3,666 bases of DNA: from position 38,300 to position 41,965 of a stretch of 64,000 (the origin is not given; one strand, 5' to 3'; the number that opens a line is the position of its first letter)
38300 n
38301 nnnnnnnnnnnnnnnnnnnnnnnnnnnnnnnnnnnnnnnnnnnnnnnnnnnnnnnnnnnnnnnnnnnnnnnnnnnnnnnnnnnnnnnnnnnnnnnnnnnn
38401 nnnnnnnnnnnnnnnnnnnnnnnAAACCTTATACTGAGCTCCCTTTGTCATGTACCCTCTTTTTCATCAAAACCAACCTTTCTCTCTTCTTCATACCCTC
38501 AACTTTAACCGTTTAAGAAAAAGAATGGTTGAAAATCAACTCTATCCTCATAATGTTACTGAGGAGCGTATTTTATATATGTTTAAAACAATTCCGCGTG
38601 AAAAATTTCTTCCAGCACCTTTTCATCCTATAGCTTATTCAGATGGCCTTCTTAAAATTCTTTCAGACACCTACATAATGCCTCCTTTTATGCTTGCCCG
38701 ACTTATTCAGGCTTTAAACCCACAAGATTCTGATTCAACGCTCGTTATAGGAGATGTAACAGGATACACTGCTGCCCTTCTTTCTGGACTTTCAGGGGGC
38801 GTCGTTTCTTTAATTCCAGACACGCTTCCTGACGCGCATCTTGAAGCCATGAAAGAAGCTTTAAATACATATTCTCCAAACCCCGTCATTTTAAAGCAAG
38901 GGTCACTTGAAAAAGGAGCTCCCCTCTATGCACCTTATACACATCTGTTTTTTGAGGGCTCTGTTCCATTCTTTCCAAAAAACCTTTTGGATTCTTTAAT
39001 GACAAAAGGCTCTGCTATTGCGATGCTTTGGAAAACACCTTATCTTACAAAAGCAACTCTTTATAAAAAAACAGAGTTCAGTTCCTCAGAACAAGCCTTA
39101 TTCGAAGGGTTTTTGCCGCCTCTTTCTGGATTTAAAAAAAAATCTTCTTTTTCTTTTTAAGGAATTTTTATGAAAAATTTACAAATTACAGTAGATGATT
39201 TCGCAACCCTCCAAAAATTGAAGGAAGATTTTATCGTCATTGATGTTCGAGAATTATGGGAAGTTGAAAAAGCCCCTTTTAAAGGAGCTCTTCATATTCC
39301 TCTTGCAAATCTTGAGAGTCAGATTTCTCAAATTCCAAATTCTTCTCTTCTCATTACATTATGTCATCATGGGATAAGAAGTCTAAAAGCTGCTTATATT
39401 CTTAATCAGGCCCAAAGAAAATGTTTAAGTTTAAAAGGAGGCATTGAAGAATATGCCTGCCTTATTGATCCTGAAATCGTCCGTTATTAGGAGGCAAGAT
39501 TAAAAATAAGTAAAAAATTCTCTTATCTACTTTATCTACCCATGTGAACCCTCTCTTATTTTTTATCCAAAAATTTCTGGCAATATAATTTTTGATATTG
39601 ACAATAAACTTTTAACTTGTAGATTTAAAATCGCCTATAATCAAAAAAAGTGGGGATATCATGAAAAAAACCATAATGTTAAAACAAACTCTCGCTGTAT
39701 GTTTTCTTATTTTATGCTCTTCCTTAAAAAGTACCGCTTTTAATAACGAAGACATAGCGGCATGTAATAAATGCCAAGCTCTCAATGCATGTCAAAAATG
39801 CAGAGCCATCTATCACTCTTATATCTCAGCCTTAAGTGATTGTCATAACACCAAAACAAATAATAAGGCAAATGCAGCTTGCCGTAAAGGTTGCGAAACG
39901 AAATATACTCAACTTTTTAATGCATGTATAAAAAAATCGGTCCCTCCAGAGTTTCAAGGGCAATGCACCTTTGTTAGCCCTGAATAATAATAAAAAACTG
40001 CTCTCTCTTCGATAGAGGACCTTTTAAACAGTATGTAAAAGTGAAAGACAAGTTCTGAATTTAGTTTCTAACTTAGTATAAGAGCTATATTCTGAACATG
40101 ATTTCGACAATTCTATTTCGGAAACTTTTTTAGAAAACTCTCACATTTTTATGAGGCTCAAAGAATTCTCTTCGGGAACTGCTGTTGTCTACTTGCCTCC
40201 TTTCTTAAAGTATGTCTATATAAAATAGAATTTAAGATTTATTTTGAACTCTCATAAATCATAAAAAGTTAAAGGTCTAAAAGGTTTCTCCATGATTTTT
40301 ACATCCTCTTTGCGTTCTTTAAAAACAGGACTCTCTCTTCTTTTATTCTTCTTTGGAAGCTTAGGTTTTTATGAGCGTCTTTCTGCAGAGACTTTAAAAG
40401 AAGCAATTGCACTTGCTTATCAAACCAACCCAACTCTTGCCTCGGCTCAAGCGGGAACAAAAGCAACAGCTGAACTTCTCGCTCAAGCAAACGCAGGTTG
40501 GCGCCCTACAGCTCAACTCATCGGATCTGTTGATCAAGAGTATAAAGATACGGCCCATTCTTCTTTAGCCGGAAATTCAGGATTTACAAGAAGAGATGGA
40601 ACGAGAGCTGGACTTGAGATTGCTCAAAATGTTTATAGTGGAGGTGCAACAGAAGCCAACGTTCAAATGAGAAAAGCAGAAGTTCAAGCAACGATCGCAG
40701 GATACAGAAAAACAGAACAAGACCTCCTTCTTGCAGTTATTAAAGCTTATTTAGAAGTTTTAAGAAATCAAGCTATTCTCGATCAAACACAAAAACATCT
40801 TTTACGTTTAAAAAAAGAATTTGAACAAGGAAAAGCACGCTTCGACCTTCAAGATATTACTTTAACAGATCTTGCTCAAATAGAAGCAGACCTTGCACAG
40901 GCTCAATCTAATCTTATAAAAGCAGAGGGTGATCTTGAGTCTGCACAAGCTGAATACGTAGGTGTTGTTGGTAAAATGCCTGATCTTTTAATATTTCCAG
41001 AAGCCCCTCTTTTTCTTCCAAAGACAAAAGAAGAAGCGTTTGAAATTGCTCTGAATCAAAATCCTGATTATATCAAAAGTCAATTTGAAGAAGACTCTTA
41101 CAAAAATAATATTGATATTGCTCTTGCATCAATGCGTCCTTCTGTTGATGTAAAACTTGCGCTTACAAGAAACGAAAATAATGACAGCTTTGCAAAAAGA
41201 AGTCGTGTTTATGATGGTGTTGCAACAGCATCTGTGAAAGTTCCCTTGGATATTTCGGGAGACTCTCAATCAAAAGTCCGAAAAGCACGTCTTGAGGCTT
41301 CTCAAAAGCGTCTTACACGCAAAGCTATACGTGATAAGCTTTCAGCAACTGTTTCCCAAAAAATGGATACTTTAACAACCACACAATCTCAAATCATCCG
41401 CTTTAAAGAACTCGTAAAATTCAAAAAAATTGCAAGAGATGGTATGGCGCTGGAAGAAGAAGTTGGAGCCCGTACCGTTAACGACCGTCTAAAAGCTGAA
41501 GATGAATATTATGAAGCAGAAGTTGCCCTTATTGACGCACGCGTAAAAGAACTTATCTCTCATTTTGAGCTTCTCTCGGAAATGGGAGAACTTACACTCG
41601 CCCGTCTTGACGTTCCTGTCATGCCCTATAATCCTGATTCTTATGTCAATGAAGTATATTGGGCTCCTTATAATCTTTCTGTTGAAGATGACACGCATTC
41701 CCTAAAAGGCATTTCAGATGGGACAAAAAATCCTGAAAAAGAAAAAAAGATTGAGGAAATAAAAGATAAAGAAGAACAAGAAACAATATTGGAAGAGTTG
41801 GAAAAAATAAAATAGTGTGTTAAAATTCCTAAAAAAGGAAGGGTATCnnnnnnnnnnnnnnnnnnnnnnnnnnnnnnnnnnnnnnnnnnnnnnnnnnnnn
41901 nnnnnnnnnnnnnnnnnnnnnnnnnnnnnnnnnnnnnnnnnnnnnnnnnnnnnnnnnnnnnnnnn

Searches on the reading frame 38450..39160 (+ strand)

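Call 31: search_protein_families(library=pfam, proteins=[window:38450-39160:+], max_evalue=0.001)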
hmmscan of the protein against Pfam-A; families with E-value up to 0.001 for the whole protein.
window:38450-39160:+ (236 aa): 1 family
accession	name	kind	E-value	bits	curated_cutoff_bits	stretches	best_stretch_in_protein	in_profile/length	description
PF01135.25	PCMT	-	6e-18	65.8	20.3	1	26-191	6-171/210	Protein-L-isoaspartate(D-aspartate) O-methyltransferase (PCMT)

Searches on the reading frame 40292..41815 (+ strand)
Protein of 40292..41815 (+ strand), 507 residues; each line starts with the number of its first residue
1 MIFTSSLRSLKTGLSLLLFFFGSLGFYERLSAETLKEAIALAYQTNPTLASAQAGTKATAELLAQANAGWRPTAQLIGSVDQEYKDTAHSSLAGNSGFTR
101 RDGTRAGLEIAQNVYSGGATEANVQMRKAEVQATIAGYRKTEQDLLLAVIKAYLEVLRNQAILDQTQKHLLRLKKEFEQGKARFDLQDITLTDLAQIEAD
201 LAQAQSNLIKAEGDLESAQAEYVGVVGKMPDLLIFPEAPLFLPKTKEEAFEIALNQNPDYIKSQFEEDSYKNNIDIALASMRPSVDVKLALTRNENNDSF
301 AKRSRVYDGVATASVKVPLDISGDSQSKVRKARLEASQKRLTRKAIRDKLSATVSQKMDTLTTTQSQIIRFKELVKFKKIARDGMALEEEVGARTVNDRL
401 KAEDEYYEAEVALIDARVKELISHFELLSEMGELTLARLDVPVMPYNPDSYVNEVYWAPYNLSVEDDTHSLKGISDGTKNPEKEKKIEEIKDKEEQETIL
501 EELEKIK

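Call 31: search_protein_families(library=pfam, proteins=[window:40292-41815:+], max_evalue=0.001)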
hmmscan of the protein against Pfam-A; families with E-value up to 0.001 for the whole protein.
window:40292-41815:+ (507 aa): 1 family
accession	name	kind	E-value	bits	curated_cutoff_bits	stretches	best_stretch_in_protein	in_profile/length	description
PF02321.23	OEP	-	7e-49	166.6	22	2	35-222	1-182/187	Outer membrane efflux protein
